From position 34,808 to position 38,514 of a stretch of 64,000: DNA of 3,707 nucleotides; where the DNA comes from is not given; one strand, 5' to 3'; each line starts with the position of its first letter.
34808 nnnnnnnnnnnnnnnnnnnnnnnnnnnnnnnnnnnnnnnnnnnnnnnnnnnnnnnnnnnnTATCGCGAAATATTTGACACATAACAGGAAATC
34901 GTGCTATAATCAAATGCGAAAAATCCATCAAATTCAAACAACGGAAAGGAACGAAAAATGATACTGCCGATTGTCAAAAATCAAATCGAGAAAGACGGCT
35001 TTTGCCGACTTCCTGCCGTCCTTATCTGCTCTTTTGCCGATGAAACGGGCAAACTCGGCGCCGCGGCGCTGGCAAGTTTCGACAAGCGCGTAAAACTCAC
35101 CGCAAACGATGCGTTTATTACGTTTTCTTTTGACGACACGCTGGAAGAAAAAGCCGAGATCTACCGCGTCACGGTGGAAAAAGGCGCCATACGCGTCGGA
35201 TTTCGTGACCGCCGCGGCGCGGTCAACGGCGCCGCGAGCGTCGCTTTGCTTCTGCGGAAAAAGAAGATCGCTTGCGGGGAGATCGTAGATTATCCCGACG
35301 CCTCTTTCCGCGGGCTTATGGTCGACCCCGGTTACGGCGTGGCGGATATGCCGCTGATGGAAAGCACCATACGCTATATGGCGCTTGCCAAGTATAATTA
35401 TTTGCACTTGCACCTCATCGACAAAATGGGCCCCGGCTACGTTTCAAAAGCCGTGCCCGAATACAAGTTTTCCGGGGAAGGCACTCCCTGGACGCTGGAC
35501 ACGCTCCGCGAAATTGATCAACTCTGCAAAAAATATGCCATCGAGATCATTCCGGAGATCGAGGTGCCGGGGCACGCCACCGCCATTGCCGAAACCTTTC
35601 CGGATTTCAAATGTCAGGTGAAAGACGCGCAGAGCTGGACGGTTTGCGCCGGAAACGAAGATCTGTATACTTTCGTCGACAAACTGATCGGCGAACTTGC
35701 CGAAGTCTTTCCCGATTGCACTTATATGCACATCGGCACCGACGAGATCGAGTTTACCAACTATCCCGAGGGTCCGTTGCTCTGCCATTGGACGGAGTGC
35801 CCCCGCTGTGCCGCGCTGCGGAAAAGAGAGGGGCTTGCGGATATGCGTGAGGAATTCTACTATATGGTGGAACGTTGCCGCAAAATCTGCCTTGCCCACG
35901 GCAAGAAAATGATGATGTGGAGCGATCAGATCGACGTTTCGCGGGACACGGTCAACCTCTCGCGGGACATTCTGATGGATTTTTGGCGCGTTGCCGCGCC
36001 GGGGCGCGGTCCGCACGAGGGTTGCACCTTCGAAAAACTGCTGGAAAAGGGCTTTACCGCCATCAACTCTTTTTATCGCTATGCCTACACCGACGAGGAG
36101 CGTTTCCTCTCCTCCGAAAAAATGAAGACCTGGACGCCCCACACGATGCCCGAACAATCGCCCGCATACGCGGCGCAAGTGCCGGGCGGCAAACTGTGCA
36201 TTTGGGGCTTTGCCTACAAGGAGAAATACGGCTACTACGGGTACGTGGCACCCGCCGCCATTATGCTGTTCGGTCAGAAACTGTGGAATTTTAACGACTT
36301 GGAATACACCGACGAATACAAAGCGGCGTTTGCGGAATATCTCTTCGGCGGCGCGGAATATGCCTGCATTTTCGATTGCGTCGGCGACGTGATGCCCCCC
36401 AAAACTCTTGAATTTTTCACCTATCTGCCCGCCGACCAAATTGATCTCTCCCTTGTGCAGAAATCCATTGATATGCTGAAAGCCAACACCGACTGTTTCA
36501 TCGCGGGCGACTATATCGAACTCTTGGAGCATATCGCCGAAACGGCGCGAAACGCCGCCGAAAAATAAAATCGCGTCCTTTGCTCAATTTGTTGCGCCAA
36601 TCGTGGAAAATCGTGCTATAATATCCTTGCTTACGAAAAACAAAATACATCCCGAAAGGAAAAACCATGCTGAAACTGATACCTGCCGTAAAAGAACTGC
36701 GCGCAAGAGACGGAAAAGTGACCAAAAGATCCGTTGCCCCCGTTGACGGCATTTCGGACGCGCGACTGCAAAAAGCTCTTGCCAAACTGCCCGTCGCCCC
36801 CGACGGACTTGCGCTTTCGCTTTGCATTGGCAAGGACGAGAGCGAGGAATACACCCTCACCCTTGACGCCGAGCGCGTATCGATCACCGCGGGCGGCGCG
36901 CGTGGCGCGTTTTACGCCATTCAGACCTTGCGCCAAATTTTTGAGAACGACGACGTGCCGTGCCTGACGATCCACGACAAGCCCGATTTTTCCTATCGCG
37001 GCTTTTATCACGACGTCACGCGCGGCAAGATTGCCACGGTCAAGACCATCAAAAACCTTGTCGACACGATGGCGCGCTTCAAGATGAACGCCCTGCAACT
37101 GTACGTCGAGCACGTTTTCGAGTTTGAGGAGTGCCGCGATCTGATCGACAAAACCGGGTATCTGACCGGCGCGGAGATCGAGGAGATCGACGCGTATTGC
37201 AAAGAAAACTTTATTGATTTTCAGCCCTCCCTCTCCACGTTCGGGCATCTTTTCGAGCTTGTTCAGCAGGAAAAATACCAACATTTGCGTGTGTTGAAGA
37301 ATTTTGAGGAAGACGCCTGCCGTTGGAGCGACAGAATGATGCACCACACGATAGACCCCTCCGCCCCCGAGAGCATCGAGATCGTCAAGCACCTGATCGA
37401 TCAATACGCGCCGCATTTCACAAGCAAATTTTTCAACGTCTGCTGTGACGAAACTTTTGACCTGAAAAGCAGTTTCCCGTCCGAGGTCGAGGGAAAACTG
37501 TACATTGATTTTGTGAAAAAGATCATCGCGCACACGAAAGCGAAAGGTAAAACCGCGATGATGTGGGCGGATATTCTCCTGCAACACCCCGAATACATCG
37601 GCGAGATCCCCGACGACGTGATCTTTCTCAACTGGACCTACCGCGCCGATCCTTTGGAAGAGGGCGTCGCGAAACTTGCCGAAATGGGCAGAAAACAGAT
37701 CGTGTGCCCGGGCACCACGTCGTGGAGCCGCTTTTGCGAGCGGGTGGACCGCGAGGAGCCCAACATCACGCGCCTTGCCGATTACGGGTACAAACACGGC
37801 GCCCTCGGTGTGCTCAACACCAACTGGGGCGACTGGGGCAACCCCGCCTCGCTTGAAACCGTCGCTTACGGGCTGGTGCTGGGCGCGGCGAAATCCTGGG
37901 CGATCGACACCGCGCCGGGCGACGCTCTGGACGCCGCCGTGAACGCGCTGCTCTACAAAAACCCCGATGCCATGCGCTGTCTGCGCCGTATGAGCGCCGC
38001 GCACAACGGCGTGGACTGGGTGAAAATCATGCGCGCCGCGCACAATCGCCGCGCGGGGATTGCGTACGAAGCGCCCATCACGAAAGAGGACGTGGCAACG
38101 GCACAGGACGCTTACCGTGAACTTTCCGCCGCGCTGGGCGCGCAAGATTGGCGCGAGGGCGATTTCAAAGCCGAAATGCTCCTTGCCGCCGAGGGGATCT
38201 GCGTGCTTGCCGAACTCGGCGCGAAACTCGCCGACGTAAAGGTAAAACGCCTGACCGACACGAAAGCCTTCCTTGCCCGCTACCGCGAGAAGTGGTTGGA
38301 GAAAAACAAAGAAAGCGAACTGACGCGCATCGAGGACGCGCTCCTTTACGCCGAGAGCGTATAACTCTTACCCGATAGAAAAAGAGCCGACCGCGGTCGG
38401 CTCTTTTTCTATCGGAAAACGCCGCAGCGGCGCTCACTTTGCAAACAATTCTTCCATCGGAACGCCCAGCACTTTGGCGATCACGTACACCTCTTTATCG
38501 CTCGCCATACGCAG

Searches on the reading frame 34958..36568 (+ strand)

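Call 9: search_protein_families(library=pfam, proteins=[window:34958-36568:+], max_evalue=0.001)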
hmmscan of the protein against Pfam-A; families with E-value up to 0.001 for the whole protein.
window:34958-36568:+ (536 aa): 2 families
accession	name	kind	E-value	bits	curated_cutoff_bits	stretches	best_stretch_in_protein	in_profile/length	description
PF00728.28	Glyco_hydro_20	-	1.9e-40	139.8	22.3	1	116-417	2-320/348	Glycosyl hydrolase family 20, catalytic domain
PF02838.20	Glyco_hydro_20b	-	4.6e-06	27.8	26.1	1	45-112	52-124/124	Glycosyl hydrolase family 20, domain 2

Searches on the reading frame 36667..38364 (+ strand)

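Call 9: search_protein_families(library=pfam, proteins=[window:36667-38364:+], max_evalue=0.001)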
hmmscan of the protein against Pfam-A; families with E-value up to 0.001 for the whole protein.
window:36667-38364:+ (565 aa): 2 families
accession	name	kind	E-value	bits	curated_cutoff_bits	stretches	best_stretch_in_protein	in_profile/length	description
PF00728.28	Glyco_hydro_20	-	1.4e-17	64.6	22.3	1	108-351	1-264/348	Glycosyl hydrolase family 20, catalytic domain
PF02838.20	Glyco_hydro_20b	-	4e-12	47.4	26.1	1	55-104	71-123/124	Glycosyl hydrolase family 20, domain 2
